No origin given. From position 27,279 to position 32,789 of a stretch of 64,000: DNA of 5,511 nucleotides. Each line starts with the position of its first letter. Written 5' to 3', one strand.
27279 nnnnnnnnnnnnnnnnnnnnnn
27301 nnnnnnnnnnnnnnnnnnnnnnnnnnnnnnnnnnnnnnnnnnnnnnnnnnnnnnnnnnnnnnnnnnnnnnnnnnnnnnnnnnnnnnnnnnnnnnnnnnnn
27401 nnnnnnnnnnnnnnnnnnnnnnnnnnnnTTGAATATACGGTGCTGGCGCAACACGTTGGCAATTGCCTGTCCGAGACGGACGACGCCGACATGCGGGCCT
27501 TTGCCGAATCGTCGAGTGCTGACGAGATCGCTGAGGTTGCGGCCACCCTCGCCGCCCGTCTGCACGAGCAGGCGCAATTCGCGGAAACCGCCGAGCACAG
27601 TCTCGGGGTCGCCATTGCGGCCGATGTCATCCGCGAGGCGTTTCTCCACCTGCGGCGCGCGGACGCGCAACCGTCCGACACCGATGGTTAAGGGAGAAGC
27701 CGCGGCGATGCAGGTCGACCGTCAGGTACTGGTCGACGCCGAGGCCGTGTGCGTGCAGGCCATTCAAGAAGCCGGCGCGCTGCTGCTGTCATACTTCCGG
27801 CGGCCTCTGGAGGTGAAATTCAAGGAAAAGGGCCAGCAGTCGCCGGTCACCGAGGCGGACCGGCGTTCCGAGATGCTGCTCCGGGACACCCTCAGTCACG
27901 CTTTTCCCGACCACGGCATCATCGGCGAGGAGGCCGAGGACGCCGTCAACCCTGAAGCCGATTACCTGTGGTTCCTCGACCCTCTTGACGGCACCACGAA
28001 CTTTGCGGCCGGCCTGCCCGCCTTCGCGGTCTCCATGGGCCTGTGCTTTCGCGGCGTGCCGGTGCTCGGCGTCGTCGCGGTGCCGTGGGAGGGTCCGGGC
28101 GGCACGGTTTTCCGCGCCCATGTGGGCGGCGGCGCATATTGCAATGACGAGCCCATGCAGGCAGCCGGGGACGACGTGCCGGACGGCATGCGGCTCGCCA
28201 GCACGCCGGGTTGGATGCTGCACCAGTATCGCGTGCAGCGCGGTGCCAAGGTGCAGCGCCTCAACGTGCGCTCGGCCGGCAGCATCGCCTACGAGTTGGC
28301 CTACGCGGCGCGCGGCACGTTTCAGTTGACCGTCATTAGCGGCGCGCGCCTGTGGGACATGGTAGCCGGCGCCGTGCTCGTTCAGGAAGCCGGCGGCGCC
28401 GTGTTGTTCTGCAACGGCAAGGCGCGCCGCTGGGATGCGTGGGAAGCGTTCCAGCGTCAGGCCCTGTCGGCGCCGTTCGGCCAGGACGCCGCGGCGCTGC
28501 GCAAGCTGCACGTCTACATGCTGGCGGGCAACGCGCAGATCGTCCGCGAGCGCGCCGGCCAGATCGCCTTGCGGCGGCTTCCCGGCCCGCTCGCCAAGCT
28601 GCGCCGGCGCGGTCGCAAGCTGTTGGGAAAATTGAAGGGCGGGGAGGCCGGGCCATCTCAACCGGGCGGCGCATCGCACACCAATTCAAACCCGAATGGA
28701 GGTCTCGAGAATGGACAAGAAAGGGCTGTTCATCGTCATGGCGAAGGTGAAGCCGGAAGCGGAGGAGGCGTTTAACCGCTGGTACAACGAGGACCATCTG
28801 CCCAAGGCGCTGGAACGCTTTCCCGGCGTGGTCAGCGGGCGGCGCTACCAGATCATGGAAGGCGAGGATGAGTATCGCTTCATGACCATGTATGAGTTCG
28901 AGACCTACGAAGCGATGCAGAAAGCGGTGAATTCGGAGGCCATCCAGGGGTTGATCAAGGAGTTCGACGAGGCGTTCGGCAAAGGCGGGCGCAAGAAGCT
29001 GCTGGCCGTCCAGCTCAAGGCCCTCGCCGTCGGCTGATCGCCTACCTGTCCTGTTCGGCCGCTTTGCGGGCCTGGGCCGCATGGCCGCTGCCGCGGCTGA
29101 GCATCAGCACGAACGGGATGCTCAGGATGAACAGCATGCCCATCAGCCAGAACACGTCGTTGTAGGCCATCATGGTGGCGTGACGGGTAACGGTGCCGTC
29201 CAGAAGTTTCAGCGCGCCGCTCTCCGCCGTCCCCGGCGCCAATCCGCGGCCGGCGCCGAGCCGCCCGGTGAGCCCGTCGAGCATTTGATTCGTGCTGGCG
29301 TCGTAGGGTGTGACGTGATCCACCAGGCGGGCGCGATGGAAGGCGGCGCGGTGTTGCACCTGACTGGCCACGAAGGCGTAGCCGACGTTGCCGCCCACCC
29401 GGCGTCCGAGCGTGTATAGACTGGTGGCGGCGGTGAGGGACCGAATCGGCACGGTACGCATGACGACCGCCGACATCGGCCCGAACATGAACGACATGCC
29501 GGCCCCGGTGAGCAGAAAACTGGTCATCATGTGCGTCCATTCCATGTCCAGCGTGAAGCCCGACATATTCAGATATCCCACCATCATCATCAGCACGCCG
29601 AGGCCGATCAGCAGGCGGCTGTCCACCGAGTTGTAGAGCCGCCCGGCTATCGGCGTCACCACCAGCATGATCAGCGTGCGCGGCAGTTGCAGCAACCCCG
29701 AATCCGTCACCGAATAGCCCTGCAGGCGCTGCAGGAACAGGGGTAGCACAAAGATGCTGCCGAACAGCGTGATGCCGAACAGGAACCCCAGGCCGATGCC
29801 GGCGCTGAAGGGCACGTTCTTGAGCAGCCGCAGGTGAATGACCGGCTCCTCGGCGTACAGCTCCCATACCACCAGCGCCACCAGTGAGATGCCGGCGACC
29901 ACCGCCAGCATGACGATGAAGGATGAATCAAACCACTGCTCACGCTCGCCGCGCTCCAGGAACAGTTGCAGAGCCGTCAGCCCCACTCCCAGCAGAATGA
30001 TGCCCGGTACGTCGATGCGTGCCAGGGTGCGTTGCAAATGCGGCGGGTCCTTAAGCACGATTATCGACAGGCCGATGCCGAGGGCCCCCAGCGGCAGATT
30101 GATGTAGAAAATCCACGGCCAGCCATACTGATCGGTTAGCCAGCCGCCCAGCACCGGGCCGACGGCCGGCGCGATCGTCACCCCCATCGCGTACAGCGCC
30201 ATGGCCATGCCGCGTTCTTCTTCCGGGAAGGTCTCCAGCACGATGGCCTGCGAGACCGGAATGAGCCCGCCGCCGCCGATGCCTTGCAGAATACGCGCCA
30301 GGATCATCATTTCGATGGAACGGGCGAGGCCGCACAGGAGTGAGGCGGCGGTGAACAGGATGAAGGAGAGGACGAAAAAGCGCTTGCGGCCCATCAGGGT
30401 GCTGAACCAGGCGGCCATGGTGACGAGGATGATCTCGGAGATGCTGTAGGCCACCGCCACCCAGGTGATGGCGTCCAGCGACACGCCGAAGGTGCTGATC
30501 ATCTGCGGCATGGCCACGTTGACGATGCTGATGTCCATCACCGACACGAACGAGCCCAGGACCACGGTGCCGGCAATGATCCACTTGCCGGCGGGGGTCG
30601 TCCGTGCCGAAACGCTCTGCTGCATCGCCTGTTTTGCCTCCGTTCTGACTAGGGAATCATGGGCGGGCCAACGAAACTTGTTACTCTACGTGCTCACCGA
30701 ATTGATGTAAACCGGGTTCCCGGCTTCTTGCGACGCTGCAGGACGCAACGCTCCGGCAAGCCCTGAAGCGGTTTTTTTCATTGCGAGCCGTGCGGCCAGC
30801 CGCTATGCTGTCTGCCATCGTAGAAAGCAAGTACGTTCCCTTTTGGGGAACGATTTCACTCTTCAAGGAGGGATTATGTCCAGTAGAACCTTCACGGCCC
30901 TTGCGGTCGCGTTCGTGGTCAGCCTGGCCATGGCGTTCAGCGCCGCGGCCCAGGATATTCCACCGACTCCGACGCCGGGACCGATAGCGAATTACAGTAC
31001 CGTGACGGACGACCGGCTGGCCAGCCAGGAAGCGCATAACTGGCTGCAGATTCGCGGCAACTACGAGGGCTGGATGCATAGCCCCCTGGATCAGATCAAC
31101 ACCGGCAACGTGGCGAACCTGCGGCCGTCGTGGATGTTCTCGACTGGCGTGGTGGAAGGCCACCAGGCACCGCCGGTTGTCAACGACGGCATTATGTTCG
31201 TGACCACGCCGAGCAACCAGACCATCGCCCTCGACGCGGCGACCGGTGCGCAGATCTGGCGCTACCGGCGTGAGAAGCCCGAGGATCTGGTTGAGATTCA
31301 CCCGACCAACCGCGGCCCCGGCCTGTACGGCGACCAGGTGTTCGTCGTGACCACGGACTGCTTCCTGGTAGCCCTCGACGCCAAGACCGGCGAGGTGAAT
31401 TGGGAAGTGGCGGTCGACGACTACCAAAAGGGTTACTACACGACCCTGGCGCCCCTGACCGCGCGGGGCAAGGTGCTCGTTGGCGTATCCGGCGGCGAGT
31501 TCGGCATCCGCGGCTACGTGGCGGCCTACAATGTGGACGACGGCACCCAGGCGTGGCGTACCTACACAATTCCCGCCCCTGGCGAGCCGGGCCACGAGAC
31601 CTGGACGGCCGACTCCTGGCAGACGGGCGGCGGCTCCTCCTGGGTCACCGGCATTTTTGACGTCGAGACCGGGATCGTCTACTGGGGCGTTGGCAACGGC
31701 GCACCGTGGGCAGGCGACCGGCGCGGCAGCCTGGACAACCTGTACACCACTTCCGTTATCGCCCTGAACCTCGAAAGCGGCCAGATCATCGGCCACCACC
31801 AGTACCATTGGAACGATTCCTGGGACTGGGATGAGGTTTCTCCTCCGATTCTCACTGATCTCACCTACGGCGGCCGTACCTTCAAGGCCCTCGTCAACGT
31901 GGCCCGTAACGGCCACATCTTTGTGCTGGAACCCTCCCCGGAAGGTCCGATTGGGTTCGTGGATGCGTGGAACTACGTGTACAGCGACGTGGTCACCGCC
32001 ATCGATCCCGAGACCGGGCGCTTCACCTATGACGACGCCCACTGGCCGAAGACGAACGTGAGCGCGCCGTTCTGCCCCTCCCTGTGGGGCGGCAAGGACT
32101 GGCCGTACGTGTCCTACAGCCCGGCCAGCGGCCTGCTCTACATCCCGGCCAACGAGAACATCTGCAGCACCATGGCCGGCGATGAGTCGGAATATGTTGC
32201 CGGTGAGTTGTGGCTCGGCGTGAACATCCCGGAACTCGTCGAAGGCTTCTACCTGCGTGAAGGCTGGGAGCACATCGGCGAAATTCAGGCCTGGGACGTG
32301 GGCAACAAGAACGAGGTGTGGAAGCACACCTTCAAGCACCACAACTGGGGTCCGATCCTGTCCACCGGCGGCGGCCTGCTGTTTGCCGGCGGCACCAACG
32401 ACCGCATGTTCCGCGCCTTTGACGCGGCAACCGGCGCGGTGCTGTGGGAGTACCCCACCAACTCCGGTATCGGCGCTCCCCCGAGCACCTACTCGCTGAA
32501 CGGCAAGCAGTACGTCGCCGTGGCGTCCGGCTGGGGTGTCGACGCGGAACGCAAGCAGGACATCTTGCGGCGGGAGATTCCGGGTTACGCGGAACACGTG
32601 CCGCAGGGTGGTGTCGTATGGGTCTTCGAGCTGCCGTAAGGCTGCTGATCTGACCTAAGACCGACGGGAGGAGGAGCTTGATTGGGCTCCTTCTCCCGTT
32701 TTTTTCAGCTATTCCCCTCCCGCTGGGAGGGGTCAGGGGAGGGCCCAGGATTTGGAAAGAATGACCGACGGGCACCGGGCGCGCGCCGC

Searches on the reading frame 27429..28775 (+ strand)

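Call 58: search_protein_families(library=pfam, proteins=[window:27429-28775:+], max_evalue=0.00001)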
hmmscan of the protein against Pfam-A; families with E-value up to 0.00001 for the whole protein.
window:27429-28775:+ (448 aa): 1 family
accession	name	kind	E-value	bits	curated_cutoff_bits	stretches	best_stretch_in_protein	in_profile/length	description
PF00459.30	Inositol_P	-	3.1e-50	171.6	27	1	107-335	8-245/271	Inositol monophosphatase family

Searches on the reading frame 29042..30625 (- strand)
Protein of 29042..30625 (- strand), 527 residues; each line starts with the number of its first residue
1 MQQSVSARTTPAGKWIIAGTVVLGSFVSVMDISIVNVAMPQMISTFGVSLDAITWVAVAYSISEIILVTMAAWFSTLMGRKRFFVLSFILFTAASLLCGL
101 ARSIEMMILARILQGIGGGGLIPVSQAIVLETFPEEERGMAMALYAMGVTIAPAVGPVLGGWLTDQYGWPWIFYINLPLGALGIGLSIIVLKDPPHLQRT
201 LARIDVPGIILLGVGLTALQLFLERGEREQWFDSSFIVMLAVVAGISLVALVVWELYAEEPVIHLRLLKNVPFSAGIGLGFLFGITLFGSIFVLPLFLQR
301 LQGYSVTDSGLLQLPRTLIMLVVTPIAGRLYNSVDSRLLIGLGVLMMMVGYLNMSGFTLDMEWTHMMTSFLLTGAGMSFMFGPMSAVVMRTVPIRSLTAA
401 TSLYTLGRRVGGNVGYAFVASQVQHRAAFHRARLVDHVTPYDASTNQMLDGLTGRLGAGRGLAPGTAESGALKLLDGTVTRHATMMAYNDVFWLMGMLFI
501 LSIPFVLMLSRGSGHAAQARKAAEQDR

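Call 58: search_protein_families(library=pfam, proteins=[window:29042-30625:-], max_evalue=0.00001)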
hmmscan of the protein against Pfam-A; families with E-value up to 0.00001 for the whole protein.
window:29042-30625:- (527 aa): 4 families
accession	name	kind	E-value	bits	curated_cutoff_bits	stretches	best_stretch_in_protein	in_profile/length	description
PF07690.21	MFS_1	-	4.1e-59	200.7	33.4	1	22-415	2-346/347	Major Facilitator Superfamily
PF00083.30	Sugar_tr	-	4.6e-11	42.7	22.3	1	52-187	47-188/452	Sugar (and other) transporter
PF05977.19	MFS_3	-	5e-08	32.3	27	0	24-177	18-176/524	Transmembrane secretion effector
PF06609.19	TRI12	-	2.2e-07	30.2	23.2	1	36-270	64-308/599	Fungal trichothecene efflux pump (TRI12)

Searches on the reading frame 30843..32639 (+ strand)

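Call 58: search_protein_families(library=pfam, proteins=[window:30843-32639:+], max_evalue=0.00001)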
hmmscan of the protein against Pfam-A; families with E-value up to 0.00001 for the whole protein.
window:30843-32639:+ (598 aa): 4 families
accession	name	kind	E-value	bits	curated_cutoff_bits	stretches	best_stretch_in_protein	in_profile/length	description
PF01011.28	PQQ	-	1.4e-72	245.7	26.7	2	67-363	1-328/595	Glucose/ethanol/alcohol dehydrogenase, beta-propeller domain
PF13360.13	PQQ_2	-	5.2e-25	88.9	27.6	1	106-241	24-145/233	Outer membrane protein assembly factor BamB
PF13570.13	Beta-prop_ACSF4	-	2.7e-08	34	133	0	114-197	18-95/329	Beta-alanine-activating enzyme, beta-propeller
PF25293.1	Beta-prop_EMC1_N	-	1.9e-06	28.2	34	0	164-242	32-103/219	EMC1 N-terminal beta-propeller domain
